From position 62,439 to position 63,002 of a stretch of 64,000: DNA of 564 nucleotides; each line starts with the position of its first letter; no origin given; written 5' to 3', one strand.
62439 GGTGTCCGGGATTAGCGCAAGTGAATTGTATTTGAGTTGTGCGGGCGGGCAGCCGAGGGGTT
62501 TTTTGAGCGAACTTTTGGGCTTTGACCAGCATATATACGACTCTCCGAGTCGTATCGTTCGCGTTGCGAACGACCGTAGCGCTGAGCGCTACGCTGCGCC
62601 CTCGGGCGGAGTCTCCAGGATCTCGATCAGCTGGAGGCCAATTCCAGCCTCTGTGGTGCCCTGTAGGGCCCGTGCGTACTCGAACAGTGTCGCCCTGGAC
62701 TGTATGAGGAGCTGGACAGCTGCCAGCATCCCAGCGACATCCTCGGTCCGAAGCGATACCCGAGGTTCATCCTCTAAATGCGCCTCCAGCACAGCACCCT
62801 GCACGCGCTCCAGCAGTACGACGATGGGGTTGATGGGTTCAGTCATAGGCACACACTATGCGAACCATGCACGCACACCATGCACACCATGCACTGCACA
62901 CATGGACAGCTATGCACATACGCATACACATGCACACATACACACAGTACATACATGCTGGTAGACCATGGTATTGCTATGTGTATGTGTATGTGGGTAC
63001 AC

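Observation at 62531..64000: Lower-GC non-coding hub at the right end: triple palindrome, CA/TG alternating tract, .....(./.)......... palindrome array, TTGTACC palindromes and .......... direct repeats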

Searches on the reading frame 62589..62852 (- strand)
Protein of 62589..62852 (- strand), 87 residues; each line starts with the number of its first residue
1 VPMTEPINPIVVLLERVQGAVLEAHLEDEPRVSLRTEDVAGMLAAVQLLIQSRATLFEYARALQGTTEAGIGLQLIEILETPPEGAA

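Call 15: find_encoding_contigs(protein=window:62589-62846:-, flank=10000, max_places=6)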
Protein window:62589-62846:- (85 aa): 2 contigs read that carry it; 2 places shown.
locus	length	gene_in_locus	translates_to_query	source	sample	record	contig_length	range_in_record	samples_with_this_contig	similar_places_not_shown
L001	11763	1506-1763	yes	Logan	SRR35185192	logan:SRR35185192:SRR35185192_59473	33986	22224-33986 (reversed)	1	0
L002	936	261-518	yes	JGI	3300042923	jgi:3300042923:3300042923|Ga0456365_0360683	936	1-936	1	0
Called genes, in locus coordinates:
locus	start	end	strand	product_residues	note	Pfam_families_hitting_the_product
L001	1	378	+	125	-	?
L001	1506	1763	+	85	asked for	-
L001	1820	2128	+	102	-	-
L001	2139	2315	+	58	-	-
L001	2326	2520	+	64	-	-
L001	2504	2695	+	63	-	-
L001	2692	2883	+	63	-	-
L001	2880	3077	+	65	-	-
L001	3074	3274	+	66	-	-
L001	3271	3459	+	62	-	-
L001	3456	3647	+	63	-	-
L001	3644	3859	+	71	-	-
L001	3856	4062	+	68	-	-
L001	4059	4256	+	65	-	-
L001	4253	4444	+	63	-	-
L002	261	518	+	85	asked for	-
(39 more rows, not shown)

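Call 21: search_dna_similar(query=window:62592-62846:-, collection=phages, mode=protein, max_evalue=0.01)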
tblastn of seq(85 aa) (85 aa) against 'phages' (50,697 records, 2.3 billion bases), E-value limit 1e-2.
No match.

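Call 23: find_related_loci(query=window:62589-62846:-, collection=viral_contigs, flank=10000)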
Query window:62589-62846:- (85 aa) in viral_contigs; peptide patterns used: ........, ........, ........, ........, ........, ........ (x = any residue, [..] = any of these).
18 stretches matched a pattern, but none encodes a relative of the query by tblastn (E <= 1e-3).

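Call 25: search_protein_families(library=pfam, proteins=[window:62589-62852:-], max_evalue=1)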
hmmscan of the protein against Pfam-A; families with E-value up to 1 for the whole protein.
window:62589-62852:- (87 aa): 0 families

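Call 26: search_protein_families(library=phrogs, proteins=[window:62589-62852:-], max_evalue=1)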
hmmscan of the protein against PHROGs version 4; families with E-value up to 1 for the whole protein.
window:62589-62852:- (87 aa): 0 families

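Call 28: find_homologous_proteins(query=window:62589-62846:-, max_evalue=0.01)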
Query window:62589-62846:- (85 aa): 2 proteins with E <= 0.01 among 6 candidates.
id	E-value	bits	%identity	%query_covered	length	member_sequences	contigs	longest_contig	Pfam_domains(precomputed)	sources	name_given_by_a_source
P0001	1.6e-44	167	100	100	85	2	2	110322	-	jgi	jgi:hypothetical protein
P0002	9.1e-38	145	87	100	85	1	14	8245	-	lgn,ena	-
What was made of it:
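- Tried and rejected: The 85-aa protein has only two clusters among 5.8 billion proteins (call 28).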

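Call 29: find_encoding_contigs(protein=P0002, flank=10000, max_places=10)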
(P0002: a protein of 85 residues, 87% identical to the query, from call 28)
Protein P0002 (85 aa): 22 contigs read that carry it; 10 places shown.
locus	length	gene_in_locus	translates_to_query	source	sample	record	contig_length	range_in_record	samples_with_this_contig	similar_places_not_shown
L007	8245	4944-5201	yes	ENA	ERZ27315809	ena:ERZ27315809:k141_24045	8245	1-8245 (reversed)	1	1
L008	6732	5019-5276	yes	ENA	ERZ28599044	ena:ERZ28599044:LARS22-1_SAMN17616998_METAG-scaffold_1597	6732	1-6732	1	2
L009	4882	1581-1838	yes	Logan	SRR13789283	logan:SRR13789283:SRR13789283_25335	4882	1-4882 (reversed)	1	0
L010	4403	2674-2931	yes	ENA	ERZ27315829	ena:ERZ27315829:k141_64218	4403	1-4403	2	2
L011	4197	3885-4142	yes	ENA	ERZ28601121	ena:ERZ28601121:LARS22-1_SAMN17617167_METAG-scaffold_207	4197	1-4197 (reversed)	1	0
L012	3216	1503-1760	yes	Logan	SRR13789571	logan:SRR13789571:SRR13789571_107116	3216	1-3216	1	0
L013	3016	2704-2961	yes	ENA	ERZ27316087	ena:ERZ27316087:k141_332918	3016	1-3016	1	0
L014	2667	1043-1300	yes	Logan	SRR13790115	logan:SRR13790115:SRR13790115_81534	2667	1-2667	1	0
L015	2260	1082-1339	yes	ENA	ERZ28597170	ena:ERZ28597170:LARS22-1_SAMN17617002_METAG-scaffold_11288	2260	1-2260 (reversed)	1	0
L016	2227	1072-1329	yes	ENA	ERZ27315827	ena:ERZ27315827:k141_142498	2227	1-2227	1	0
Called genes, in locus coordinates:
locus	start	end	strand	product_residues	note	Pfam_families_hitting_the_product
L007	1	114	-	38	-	?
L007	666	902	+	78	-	-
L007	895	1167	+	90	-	-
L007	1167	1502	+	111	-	-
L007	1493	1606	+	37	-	-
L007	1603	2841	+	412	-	-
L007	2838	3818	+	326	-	PF00268:Ribonuc_red_sm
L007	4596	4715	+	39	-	-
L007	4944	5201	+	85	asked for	-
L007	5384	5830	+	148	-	PF07463:NUMOD4 (weak), PF13392:HNH_3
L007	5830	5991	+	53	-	-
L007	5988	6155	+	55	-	-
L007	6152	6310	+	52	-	-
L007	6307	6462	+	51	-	-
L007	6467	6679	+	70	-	-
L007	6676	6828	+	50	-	-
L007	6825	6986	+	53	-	-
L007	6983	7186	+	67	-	-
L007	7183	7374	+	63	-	-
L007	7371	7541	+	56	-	-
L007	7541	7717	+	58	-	-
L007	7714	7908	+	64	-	-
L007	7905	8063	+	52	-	-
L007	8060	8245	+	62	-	?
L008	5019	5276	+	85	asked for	-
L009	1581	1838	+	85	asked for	-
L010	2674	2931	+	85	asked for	-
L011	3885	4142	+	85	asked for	-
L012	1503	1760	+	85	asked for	-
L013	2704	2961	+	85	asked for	-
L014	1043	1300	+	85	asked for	-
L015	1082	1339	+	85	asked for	-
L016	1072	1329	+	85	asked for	-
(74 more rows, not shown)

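Call 30: list_cluster_members(proteins=[P0001])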
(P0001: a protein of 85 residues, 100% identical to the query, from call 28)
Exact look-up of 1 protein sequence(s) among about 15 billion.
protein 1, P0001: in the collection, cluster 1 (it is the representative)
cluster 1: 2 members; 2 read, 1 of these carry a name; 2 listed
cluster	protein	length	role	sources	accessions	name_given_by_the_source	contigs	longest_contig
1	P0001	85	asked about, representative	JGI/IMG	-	hypothetical protein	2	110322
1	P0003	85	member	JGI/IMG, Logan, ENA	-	-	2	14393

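Call 39: find_encoding_contigs(protein=P0001, flank=10000, max_places=6)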
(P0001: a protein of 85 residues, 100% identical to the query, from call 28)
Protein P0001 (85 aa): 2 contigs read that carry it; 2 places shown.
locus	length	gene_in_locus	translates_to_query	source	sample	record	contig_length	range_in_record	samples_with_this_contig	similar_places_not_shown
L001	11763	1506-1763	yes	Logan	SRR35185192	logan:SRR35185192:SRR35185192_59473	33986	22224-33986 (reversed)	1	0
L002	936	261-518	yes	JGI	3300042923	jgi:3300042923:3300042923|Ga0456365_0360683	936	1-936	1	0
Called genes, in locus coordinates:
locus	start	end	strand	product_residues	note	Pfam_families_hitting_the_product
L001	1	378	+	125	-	?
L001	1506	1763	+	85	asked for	-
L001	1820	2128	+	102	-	-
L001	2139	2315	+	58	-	-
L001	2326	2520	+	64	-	-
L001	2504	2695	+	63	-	-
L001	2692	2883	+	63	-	-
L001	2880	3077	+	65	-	-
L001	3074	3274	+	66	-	-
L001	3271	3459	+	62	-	-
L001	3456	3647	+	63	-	-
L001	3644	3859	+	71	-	-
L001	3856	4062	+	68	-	-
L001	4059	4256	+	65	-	-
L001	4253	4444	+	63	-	-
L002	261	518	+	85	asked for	-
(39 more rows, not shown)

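Call 40: find_encoding_contigs(protein=P0003, flank=10000, max_places=6)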
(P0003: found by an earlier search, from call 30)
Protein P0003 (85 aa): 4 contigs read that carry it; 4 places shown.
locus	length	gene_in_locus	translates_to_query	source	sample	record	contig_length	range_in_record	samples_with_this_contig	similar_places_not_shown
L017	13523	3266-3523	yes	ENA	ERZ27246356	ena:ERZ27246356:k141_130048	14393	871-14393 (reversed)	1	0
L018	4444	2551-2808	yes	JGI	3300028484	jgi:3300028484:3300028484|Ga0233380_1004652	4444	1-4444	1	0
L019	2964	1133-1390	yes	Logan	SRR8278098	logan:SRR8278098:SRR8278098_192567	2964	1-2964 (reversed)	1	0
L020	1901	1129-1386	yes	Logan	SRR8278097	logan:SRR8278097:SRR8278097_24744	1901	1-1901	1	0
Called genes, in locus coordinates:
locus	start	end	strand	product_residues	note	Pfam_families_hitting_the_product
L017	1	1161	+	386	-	?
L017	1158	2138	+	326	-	PF00268:Ribonuc_red_sm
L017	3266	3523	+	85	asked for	-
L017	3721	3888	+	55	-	-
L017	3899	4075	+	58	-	-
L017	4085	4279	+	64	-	-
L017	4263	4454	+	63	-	-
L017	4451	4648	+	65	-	-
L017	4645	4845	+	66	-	-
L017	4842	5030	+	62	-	-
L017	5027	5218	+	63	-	-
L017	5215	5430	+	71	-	-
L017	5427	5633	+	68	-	-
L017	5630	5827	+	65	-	-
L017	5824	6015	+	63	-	-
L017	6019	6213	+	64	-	-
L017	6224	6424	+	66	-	-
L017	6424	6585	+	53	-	-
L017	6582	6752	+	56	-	-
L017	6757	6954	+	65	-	-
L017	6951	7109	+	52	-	-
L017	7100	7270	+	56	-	-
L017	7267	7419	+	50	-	-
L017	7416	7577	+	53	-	-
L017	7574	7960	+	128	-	-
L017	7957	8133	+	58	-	-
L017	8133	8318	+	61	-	-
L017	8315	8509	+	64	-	-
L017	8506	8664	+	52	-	-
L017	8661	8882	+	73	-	-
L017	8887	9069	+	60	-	-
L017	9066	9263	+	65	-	-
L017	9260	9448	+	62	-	-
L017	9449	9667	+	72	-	-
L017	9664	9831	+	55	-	-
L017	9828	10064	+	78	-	-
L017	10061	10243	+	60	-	-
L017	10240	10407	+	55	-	-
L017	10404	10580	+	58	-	-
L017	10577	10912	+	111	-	-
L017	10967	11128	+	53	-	-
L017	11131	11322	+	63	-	-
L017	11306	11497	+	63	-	-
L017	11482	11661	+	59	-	-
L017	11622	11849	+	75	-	-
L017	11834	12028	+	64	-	-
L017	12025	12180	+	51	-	-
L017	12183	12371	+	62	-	-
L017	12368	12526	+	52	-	-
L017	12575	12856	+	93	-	-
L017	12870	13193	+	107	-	-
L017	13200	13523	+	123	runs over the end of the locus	-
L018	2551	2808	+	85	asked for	-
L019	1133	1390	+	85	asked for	-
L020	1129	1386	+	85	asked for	-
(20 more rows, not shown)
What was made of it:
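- On cos/pac packaging site or terminal repeat: Contigs read through the region (calls 15, 29, 40).
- Ten contigs from different assemblers read straight through the hub (calls 15, 29, 40).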

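Call 43: find_related_loci(query=L017:1158-2135:+, collection=viral_contigs, flank=6000)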
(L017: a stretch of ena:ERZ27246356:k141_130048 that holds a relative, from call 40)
Query L017:1158-2135:+ (326 aa) in viral_contigs; peptide patterns used: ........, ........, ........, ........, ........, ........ (x = any residue, [..] = any of these).
349 stretches matched a pattern; 343 encode a relative of the query (tblastn E <= 1e-3); the best 80 are kept; 80 distinct loci.
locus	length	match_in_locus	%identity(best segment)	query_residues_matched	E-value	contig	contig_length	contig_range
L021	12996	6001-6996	75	4-326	3e-166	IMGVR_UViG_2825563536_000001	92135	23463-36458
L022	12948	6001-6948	76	2-326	1e-165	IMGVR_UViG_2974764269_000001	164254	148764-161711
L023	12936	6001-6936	78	6-326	2e-165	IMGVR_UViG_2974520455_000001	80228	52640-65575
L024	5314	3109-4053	76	3-326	8e-168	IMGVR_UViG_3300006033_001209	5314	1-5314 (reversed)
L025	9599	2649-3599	75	1-326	9e-165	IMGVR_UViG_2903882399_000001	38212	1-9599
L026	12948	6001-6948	75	2-326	1e-164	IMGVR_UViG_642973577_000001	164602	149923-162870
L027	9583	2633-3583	75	1-326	1e-164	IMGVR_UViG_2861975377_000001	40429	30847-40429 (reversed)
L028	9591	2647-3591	76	3-326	1e-163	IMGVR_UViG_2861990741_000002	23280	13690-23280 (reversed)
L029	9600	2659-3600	76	4-326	9e-164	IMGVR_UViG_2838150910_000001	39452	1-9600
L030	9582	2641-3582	76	4-326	2e-163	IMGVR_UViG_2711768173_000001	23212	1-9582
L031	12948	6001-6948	74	2-326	1e-161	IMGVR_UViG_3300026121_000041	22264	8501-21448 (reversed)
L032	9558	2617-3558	73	4-326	5e-161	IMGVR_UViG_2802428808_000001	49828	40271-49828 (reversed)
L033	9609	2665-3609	74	3-326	4e-161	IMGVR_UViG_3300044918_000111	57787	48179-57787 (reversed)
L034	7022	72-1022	74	1-326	5e-161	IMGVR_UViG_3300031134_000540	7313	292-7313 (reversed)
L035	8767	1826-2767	73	4-326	3e-160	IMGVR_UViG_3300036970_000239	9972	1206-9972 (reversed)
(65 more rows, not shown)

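Call 51: find_homologous_proteins(query=L017:1158-2135:+, max_evalue=1e-100)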
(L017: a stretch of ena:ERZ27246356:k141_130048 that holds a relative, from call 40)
Query L017:1158-2135:+ (326 aa): 7848 proteins with E <= 1e-100 among 8000 candidates; the best 120 are listed.
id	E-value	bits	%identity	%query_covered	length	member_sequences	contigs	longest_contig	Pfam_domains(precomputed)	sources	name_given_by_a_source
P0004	2.3e-219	745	100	100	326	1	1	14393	PF00268.28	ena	-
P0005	6.0e-219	744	100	100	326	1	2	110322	PF00268.28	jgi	jgi:ribonucleoside-diphosphate reductase beta chain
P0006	2.3e-212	722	97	100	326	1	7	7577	PF00268.28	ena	-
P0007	5.8e-211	717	96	100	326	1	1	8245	PF00268.28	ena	-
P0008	3.2e-174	597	82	100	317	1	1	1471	PF00268.28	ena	-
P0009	3.8e-169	580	80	99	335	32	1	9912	PF00268.28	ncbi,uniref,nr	ncbi:class 1b ribonucleoside-diphosphate reductase subunit beta [Rhodococcus chondri]|uniref:Ribonuc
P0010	1.1e-167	575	79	100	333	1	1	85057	PF00268.28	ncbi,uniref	ncbi:class 1b ribonucleoside-diphosphate reductase subunit beta [Rhodococcus sp. NPDC060086]|uniref:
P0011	1.3e-167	575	79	100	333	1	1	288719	PF00268.28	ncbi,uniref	ncbi:class 1b ribonucleoside-diphosphate reductase subunit beta [Rhodococcus sp. NPDC060090]|uniref:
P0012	7.0e-167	573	78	100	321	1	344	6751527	PF00268.28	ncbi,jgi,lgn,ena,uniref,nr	ncbi:class 1b ribonucleoside-diphosphate reductase subunit beta [Rhodococcus qingshengii]|jgi:ribonu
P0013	8.1e-167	572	78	100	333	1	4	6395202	PF00268.28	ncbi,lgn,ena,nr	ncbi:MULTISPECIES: class 1b ribonucleoside-diphosphate reductase subunit beta [Rhodococcus]|nr:class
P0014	8.5e-167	572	78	100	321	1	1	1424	PF00268.28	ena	-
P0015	8.6e-167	572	78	100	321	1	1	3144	PF00268.28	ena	-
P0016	9.5e-167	572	78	100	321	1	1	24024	PF00268.28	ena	-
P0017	9.8e-167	572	78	100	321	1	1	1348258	PF00268.28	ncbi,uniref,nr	ncbi:class 1b ribonucleoside-diphosphate reductase subunit beta [Rhodococcus sp. BH5]|uniref:class 1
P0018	1.0e-166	572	78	100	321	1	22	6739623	PF00268.28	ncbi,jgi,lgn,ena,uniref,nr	ncbi:class 1b ribonucleoside-diphosphate reductase subunit beta [Rhodococcus sp. ACPA4]|jgi:ribonucl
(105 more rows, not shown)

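Call 52: find_encoding_contigs(protein=P0005, flank=10000, max_places=4)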
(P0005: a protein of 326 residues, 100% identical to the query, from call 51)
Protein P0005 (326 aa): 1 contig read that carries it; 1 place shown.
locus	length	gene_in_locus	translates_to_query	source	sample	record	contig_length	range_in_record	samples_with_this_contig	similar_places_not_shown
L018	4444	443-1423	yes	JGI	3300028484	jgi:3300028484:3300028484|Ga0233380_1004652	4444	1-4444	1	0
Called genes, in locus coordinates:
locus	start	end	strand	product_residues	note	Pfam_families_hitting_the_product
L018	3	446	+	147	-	?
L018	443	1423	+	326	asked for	PF00268:Ribonuc_red_sm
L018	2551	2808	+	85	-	-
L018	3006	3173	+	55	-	-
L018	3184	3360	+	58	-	-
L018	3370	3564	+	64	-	-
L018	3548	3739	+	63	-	-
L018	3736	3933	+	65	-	-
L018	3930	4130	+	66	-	-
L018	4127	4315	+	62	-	-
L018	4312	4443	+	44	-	?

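Call 53: find_encoding_contigs(protein=P0008, flank=10000, max_places=4)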
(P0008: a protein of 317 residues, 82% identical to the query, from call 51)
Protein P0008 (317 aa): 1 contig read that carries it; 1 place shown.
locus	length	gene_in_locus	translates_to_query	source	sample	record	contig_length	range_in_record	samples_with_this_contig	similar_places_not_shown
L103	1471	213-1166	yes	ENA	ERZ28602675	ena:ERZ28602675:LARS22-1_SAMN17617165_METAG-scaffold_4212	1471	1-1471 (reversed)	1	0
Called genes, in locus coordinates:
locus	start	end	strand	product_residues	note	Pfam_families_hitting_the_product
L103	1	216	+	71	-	?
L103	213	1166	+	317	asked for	PF00268:Ribonuc_red_sm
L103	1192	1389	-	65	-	-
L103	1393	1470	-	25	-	?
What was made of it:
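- The lineages co-occur in the same sample series, for example the LARS22-1 scaffolds (calls 29, 53).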

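Call 72: find_homologous_proteins(query=L007:1603-2838:+, max_evalue=0.00001)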
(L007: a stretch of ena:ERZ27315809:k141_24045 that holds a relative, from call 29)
Query L007:1603-2838:+ (412 aa): 1672 proteins with E <= 0.00001 among 8000 candidates; the best 120 are listed.
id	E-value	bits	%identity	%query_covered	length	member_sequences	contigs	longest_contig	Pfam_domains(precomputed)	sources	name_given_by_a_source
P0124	2.1e-231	786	87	100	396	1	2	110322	-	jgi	jgi:hypothetical protein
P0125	1.0e-209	715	99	77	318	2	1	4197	-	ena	-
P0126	3.1e-48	183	49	27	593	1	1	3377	PF02498.23,PF03374.20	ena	-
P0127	4.6e-36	143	52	40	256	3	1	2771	PF03374.20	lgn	-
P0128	6.2e-36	142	55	31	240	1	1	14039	PF02498.23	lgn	-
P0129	6.4e-35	139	63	27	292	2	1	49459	-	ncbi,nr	ncbi:antirepressor [Mycobacterium phage dwieneke]|nr:antirepressor [Mycobacterium phage dwieneke]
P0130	1.9e-34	137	57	30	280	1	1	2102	PF03374.20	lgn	-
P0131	2.1e-34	137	64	27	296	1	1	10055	-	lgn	-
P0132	4.2e-34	136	58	30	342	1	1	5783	PF02498.23,PF03374.20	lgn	-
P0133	6.9e-34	136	56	27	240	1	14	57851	-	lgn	-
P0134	9.8e-34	135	47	41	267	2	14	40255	PF03374.20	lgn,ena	-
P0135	1.0e-33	135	62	27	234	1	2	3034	-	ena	-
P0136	1.1e-33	135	54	29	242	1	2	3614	-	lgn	-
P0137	2.2e-33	134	60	27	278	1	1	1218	PF02498.23,PF03374.20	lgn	-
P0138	3.5e-33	133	63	27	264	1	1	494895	PF03374.20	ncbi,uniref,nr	ncbi:phage antirepressor Ant [Kocuria salina]|uniref:phage antirepressor KilAC domain-containing pro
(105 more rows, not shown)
